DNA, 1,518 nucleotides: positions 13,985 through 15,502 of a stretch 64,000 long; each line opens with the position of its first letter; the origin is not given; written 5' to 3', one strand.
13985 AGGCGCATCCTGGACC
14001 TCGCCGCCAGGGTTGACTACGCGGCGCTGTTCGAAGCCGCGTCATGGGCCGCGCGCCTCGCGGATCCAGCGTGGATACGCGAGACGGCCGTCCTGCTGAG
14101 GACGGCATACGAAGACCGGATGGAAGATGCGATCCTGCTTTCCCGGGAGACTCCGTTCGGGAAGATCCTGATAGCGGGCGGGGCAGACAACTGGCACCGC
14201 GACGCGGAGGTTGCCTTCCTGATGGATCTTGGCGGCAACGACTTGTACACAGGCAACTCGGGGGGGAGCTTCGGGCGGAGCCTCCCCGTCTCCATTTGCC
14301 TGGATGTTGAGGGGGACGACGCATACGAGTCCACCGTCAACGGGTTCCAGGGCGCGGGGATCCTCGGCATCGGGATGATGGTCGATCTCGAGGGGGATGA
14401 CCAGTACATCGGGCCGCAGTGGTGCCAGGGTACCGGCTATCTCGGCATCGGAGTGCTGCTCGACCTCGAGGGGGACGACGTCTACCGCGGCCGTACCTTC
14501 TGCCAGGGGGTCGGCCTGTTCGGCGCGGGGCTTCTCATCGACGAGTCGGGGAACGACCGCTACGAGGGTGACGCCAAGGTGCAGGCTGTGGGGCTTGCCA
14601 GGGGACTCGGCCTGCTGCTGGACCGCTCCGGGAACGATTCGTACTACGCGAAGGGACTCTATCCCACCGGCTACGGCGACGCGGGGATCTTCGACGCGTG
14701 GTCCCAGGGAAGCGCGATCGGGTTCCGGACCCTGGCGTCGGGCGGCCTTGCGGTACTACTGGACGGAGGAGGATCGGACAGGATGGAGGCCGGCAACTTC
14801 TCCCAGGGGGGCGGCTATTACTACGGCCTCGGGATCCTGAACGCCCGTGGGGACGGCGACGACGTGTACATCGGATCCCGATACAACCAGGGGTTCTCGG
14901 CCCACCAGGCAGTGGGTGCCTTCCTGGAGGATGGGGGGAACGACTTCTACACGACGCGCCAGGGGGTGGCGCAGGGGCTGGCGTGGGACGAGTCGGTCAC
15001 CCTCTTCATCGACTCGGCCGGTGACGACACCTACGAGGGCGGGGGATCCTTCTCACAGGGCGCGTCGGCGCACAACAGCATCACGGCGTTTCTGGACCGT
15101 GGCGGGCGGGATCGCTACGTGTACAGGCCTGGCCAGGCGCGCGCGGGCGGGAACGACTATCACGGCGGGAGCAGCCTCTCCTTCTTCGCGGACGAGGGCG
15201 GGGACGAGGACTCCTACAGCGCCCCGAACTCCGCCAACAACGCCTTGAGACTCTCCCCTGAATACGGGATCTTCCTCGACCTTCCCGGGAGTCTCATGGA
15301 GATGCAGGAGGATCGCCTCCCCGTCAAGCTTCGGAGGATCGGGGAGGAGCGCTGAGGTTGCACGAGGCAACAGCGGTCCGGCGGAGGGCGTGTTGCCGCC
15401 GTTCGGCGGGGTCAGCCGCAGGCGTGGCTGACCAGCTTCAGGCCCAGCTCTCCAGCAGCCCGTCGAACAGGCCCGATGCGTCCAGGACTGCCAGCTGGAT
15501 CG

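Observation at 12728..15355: Unnamed 27-residue tandem repeat (h4-D-x2-G-[ND]-D-x-Y ... Q-G-x-G) forming half of an 875-aa secreted PDZ protein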

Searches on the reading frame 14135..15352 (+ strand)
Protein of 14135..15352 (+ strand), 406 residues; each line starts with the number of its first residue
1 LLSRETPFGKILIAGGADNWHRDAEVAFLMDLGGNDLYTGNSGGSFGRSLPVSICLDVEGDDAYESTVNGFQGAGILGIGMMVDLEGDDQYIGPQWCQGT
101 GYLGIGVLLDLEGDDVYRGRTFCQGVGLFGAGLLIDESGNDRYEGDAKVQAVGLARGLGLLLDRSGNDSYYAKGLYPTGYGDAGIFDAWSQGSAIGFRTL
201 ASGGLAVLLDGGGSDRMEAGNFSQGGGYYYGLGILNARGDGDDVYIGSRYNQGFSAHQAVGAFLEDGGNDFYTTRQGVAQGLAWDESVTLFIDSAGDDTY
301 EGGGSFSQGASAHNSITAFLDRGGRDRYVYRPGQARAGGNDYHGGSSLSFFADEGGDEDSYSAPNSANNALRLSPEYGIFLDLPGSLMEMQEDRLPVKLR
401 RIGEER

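Call 18: search_solved_structures(query=A2, max_evalue=10, show_alignments=3)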
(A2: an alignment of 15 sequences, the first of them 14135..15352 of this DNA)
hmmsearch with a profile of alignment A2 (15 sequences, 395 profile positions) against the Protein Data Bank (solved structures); distinct sequences matched with E-value up to 10: 2.
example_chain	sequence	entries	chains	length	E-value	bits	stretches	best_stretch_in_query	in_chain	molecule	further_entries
7vkp_A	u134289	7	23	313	0.88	11.7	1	21-61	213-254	PfkB domain protein | Pseudouridine kinase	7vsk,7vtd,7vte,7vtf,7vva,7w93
7vtg_A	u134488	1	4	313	0.89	11.7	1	21-61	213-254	Pseudouridine kinase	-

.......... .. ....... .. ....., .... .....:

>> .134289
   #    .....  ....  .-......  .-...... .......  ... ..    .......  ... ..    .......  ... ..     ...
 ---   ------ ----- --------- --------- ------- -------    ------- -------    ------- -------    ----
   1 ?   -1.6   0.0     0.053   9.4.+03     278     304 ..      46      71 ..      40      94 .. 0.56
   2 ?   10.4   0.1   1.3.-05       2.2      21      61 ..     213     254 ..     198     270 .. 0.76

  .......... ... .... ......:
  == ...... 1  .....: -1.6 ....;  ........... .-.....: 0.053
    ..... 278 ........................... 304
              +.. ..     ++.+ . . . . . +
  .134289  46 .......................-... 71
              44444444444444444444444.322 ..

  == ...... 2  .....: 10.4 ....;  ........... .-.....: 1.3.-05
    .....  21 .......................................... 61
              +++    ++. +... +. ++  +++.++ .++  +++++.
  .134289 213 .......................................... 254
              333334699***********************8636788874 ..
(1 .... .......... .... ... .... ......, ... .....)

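Call 19: search_protein_families(library=pfam, proteins=[window:14135-15352:+], max_evalue=10)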
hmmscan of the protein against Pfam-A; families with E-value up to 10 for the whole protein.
window:14135-15352:+ (406 aa): 0 families

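Call 27: search_protein_representatives(alignment_id=A2)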
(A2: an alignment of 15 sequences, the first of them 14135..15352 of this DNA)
Query: 15 sequences, 395 profile positions. Proteins with E-value up to 0.001 (for the whole library): 4239; up to 1e-10: 3711; up to 1e-30: 2314. The best 150 are listed.
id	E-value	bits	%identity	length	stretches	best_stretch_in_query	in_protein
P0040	7.1e-192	654.1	-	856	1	2-394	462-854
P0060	3.4e-184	628.8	-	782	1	2-384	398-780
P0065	1.4e-158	544.5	-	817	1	3-392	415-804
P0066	2.2e-156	537.3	-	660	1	2-391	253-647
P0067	6.9e-155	532.3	-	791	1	2-390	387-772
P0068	7.4e-152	522.3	-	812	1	2-391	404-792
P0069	1.3e-149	514.9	-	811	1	2-382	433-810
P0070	2.6e-148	510.7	-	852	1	3-391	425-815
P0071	1.6e-147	508.1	-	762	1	3-382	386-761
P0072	3.8e-146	503.5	-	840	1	2-386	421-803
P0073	8.9e-146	502.3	-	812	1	4-388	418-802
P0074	3.8e-145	500.2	-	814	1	4-391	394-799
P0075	4.8e-144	496.6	-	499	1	2-390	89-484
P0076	2.8e-143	494.1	-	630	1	2-389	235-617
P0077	1.1e-141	488.8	-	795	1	2-382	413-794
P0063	2.0e-128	445.2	-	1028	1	3-387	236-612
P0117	2.3e-121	422.0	-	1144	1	2-392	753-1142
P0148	2.0e-112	392.5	-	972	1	5-385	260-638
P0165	4.3e-109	381.5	-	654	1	4-386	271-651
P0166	1.4e-108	379.9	-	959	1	5-385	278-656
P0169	6.2e-108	377.7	-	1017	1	4-387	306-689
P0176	1.5e-105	369.8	-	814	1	3-382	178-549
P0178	2.3e-105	369.2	-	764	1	4-385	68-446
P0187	6.1e-104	364.6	-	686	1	3-382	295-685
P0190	1.5e-103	363.3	-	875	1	8-383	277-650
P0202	3.8e-102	358.7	-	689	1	5-390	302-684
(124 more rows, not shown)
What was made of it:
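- The profile finds 4,239 representatives of 50%-identity clusters at E<=1e-3 and 2,314 at E<=1e-30, each as a single stretch over profile positions ~2-390 (call 27).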

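Call 32: find_related_loci(query=A2, collection=genome_contigs, flank=6000)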
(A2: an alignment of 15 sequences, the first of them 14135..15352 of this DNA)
Query A2 (406 aa) in genome_contigs; peptide patterns used: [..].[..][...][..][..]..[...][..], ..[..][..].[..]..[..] (x = any residue, [..] = any of these).
159 stretches matched a pattern; 116 encode a relative of the query (tblastn E <= 1e-3); the best 80 are kept; 80 distinct loci.
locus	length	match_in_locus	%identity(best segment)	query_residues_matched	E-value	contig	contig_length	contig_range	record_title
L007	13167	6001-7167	69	1-389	6e-175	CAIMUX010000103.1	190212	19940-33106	MAG: Candidatus Eisenbacteria bacterium isolate Loclat_bin-10216 genome assembly, contig: bin-10216:103/142, whole genom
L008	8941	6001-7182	68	1-394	6e-169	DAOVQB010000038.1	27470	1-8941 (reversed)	MAG TPA_asm: Candidatus Eisenbacteria bacterium isolate CSMAG_1564 CSMAG_1564_k141_349904_length_27470_cov_21.0196, whol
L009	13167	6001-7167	68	1-389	7e-168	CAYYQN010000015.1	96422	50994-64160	MAG TPA_asm: uncultured bacterium isolate binchicken_co115_312 genome assembly, contig: NODE_421_length_96422_cov_10.944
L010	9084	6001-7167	70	1-389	7e-165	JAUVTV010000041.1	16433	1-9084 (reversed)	MAG: Candidatus Eisenbacteria bacterium isolate CSMAG_775 CSMAG_775_k141_664885_length_16433_cov_7.0000, whole genome sh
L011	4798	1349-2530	68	1-394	2e-168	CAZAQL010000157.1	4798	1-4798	MAG TPA_asm: uncultured bacterium isolate SRP332253_co2_145 genome assembly, contig: NODE_19633_length_4798_cov_5.078642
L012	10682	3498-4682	67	1-390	1e-164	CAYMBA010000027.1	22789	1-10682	MAG TPA_asm: uncultured bacterium isolate SRP338002_co1_151 genome assembly, contig: NODE_2112_length_22789_cov_7.958564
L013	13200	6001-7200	68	1-400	2e-163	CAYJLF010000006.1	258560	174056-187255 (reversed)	MAG TPA_asm: uncultured bacterium isolate ERP124720_co1_184 genome assembly, contig: NODE_47_length_258560_cov_13.648587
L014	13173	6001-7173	70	1-391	1e-163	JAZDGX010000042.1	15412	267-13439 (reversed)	MAG: Candidatus Eisenbacteria bacterium isolate MEGAHIT-group-0.29 k141_6502809, whole genome shotgun sequence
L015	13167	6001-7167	69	1-389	4e-162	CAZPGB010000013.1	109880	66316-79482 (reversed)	MAG TPA_asm: uncultured bacterium isolate SRP141376_co4_320 genome assembly, contig: NODE_253_length_109880_cov_38.51342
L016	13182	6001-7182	66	1-394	5e-160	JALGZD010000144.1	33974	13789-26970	MAG: bacterium isolate SY70-5-12_Bin_1 SY70-5-12_Bin_1_scaffold_194, whole genome shotgun sequence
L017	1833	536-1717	66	1-394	5e-172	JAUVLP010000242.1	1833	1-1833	MAG: Candidatus Eisenbacteria bacterium isolate CSMAG_509 CSMAG_509_k141_85486_length_1833_cov_9.7181, whole genome shot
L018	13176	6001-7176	64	9-396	3e-158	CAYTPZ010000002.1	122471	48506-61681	MAG TPA_asm: uncultured bacterium isolate binchicken_co97_500 genome assembly, contig: NODE_364_length_122471_cov_180.23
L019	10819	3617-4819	68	1-401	5e-158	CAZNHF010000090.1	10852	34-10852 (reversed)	MAG TPA_asm: uncultured bacterium isolate binchicken_co109_8 genome assembly, contig: NODE_1590_length_10852_cov_8.35093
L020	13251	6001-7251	67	1-406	1e-157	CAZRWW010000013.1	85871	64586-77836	MAG TPA_asm: uncultured bacterium isolate binchicken_co7_194 genome assembly, contig: NODE_514_length_85871_cov_6.084786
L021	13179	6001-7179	65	1-393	1e-157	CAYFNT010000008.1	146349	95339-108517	MAG TPA_asm: uncultured bacterium isolate ERP019367_co2_63 genome assembly, contig: NODE_121_length_146349_cov_20.127483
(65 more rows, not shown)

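Call 39: search_protein_families(library=pfam, proteins=[P0148, P0165, P0166, P0169, P0176, P0178, P0187, P0190, P0202, P0117], max_evalue=0.01)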
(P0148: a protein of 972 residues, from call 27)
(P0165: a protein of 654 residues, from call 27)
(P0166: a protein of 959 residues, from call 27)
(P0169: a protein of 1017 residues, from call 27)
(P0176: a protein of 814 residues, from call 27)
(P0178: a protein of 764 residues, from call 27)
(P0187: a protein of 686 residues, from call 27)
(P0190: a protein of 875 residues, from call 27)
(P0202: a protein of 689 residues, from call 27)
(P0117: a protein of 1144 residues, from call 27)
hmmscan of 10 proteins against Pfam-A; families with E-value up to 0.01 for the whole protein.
P0148 (972 aa): 5 families
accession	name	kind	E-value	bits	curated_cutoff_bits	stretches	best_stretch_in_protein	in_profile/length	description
PF13646.12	HEAT_2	-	2.5e-25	89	27.7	2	793-872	4-87/88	HEAT repeats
PF02985.28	HEAT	-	8.9e-09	35.2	23.5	1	850-876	2-28/31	HEAT repeat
PF00514.29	Arm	-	1.7e-07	31.5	20.6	0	910-936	13-39/41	Armadillo/beta-catenin-like repeat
PF03130.22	HEAT_PBS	-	3.6e-07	30.5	20.9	0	838-859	6-27/27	PBS lyase HEAT-like repeat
PF13513.12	HEAT_EZ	-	0.00035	21.5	27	0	753-782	24-53/55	HEAT-like repeat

P0165 (654 aa): 0 families

P0166 (959 aa): 5 families
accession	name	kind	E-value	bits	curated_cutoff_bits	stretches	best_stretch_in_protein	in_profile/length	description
PF13646.12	HEAT_2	-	2e-20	73.3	27.7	3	817-889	15-88/88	HEAT repeats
PF13513.12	HEAT_EZ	-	3.1e-07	31.2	27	0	771-798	26-53/55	HEAT-like repeat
PF03130.22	HEAT_PBS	-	5.3e-07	30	20.9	0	850-875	2-27/27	PBS lyase HEAT-like repeat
PF02985.28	HEAT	-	2.1e-06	27.9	23.5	0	775-798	2-25/31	HEAT repeat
PF00514.29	Arm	-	0.0028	18.1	20.6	0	773-794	12-33/41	Armadillo/beta-catenin-like repeat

P0169 (1017 aa): 4 families
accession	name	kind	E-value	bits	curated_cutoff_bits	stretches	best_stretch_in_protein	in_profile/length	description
PF13646.12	HEAT_2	-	2.3e-19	69.9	27.7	3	836-917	2-87/88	HEAT repeats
PF02985.28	HEAT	-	1.8e-09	37.4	23.5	0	895-921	2-28/31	HEAT repeat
PF03130.22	HEAT_PBS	-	1.8e-07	31.4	20.9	1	878-904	1-27/27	PBS lyase HEAT-like repeat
PF13513.12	HEAT_EZ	-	0.00022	22.1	27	0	801-829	27-55/55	HEAT-like repeat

P0176 (814 aa): 8 families
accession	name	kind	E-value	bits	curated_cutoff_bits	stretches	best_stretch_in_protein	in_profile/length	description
PF13646.12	HEAT_2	-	2.4e-34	117.9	27.7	3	692-778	3-88/88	HEAT repeats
PF02985.28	HEAT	-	3.8e-15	55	23.5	1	658-683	2-27/31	HEAT repeat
PF03130.22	HEAT_PBS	-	4.6e-08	33.2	20.9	0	738-764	1-27/27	PBS lyase HEAT-like repeat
PF12717.13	Cnd1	-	1.1e-06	29.2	26.4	0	687-749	20-85/162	non-SMC mitotic condensation complex subunit 1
PF24714.1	TOR1L1_N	-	2.3e-05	24.3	43.3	0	753-788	211-246/281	TORTIFOLIA1 N-terminal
PF13513.12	HEAT_EZ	-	4.7e-05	24.3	27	0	738-780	3-55/55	HEAT-like repeat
PF00514.29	Arm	-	0.0016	18.8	20.6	0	751-778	10-37/41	Armadillo/beta-catenin-like repeat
PF25151.1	TPR_Trm732_C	-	0.0057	17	27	0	753-785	97-129/159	Trm732, C-terminal TPR repeats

P0178 (764 aa): 4 families
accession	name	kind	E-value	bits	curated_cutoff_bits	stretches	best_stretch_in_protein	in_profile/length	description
PF13646.12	HEAT_2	-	5.7e-27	94.3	27.7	3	598-672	12-87/88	HEAT repeats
PF02985.28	HEAT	-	2.6e-13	49.3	23.5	0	650-676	2-28/31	HEAT repeat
PF03130.22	HEAT_PBS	-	1.5e-09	37.9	20.9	1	633-659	1-27/27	PBS lyase HEAT-like repeat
PF13513.12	HEAT_EZ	-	0.0011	19.9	27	0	602-644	3-55/55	HEAT-like repeat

P0187 (686 aa): 0 families

P0190 (875 aa): 3 families
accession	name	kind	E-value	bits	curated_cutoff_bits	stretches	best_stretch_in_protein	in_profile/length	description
PF13646.12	HEAT_2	-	3.7e-10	40.4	27.7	1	779-853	12-87/88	HEAT repeats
PF02985.28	HEAT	-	2.2e-06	27.8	23.5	0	832-858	3-29/31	HEAT repeat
PF13513.12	HEAT_EZ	-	0.00026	21.9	27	0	738-763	28-53/55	HEAT-like repeat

P0202 (689 aa): 0 families

P0117 (1144 aa): 4 families
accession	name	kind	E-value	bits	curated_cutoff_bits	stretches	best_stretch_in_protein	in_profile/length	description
PF17820.7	PDZ_6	-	4.4e-06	26.8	27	1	410-445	2-31/54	PDZ domain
PF12146.15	Hydrolase_4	-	1.2e-05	25.2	27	1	80-341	20-238/239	Serine aminopeptidase, S33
PF13180.12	PDZ_2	-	7.8e-05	23.3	27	1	384-471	1-71/80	PDZ domain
PF00595.29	PDZ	-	0.002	18.9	23.2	1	407-446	26-65/81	PDZ domain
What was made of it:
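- Solenoid + HEAT fusions exist (call 39). One family member, P0117, adds an N-terminal alpha/beta-hydrolase, though the Hydrolase_4 score of 25.2 bits is below the cut-off (call 39).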

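Call 40: predict_structure(alignment_id=A2)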
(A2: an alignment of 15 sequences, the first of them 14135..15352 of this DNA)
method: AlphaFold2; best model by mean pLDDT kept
length: 406 residues; sequences in the alignment: 15
mean_pLDDT: 87.2   pTM: 0.88
mean pLDDT of the five models: 87.2, 86.2, 85.4, 84.5, 81.2
residues with pLDDT >= 90: 261; 70-90: 101; 50-70: 23; < 50: 21
segments of 3 or more residues with pLDDT < 50: 175-185, 398-406
pLDDT, mean of each block of 10 residues (from residue 1): 93 95 93 95 88 97 89 95 98 93 98 95 94 97 91 96 97 54 51 85 92 92 89 96 90 92 96 82 93 95 81 92 91 76 71 86 86 82 85 57 39
secondary structure, 60 per line:
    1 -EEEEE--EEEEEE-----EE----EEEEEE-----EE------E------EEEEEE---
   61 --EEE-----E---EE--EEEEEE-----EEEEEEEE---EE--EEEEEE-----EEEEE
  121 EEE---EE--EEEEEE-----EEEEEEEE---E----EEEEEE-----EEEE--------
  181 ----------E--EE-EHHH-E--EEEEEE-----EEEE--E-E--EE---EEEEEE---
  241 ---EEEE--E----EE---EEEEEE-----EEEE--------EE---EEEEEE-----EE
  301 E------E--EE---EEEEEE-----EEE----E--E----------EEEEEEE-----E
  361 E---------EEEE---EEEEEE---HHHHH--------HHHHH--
elements in order: E2-6 E9-14 E26-31 E52-57 E63-65 E79-84 E90-97 E105-110 E116-123 E131-136 E142-149 E158-163 E169-172 E205-210 E216-219 E232-237 E244-247 E260-265 E271-274 E288-293 E299-301 E316-321 E327-329 E348-354 E371-374 E378-383 H387-391 H400-404
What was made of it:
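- The domain-only model has pLDDT 87.2 and pTM 0.88 (call 40).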

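Call 44: fold_search(model_id=the predicted structure, library=pdb)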
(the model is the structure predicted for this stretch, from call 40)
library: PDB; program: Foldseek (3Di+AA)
matches with E <= 10: 14; with E <= 0.001: 0
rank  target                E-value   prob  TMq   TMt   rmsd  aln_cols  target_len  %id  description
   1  9p6c_A                1.3e+00  0.54  0.16  0.36   4.3       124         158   13  RTX domain block V of adenylate cyclase toxin with mutations D1533N, A1542N, D1560N, S1569N, D1587N, H1598N, H1608N (released 2025-12-24)
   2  9p0c_A                3.0e+00  0.30  0.17  0.35   4.7       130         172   18  Crystal structure of Ca2+-bound RTX domain block V of adenylate cyclase toxin from Bordetella pertussis (released 2026-01-07)
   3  3jqy_C                3.8e+00  0.02  0.12  0.16  15.1       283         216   11  Crystal Structure of the polySia specific acetyltransferase NeuO (released 2010-08-18)
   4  7c7d_A                4.9e+00  0.03  0.26  0.21  12.9       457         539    9  Crystal structure of the catalytic unit of thermostable GH87 alpha-1,3-glucanase from Streptomyces thermodiastaticus s (released 2020-11-11)
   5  7ko9                  5.1e+00  0.01  0.13  0.11  20.2       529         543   10  Crystal structure of antigen 43 from uropathogenic Escherichia coli UTI89 (released 2022-03-09)
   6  6mzp_A                5.4e+00  0.00  0.06  0.07  19.5       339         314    8  Zebrafish betaglycan orphan domain structure from orthorhombic crystal form (released 2019-08-21)
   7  7koh_A                5.6e+00  0.01  0.12  0.10  20.9       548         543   10  Crystal structure of antigen 43 from Escherichia coli EDL933 (released 2022-03-09)
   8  8j9h_G1               5.9e+00  0.02  0.09  0.09  11.8       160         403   11  Cryo-EM structure of Euglena gracilis respiratory complex I, deactive state (released 2024-02-28)
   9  9p6c_B                7.2e+00  0.11  0.14  0.31   7.2       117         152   18  RTX domain block V of adenylate cyclase toxin with mutations D1533N, A1542N, D1560N, S1569N, D1587N, H1598N, H1608N (released 2025-12-24)
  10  9fk5_E                7.2e+00  0.00  0.06  0.07  20.0       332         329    8  Zebrafish Betaglycan Orphan Domain (zfBGo) in complex with TGF-B3 and extracellular domains of TGFBRI and TGFBRII (released 2025-03-12)
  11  7rah_E                7.6e+00  0.04  0.26  0.29  12.6       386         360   15  Adenylate cyclase toxin RTX domain fragment bound to M1H5 Fab and M2B10 Fab (released 2021-09-15)
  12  3p4g_A                8.0e+00  0.09  0.36  0.47   9.6       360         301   15  X-ray crystal structure of a hyperactive, Ca2+-dependent, beta-helical antifreeze protein from an Antarctic bacterium (released 2011-04-27)
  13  6sus                  8.8e+00  0.06  0.24  0.34   9.3       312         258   16  Crystal structure of RTX domain blocks IV and V of adenylate cyclase toxin from Bordetella pertussis (released 2020-09-16)
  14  8tne_B                9.7e+00  0.01  0.17  0.19  14.5       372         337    9  Crystal structure of bacterial pectin methylesterase Pme8A from rumen Butyrivibrio (released 2023-08-16)
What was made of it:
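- On Right-handed parallel beta-helix (PbH1 / Beta_helix PF13229 / pectate-lyase-like): Foldseek against the PDB gives a best E of 1.3, with beta-helix enzymes and Ag43 at E 5-10 (call 44).
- Closest known: Ca2+-dependent beta-helical antifreeze domain MpAFP region IV. Same: It gives the highest target-normalised TM-score among the weak hits (0.47; call 44).
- Closest known: Right-handed parallel beta-helix proteins. Same: They appear among the weak Foldseek hits (call 44).
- Weak Foldseek hits include pectin methylesterase and GH87 beta-helices (call 44).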

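Call 56: search_protein_families(library=pfam, alignment_id=A2, max_evalue=10)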
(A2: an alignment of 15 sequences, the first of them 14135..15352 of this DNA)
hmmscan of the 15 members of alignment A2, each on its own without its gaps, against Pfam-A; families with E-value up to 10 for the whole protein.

A. member 1, window:14135-15352:+ (406 aa): 0 families

B. families by the number of members that match (of 15 scanned): 0 families
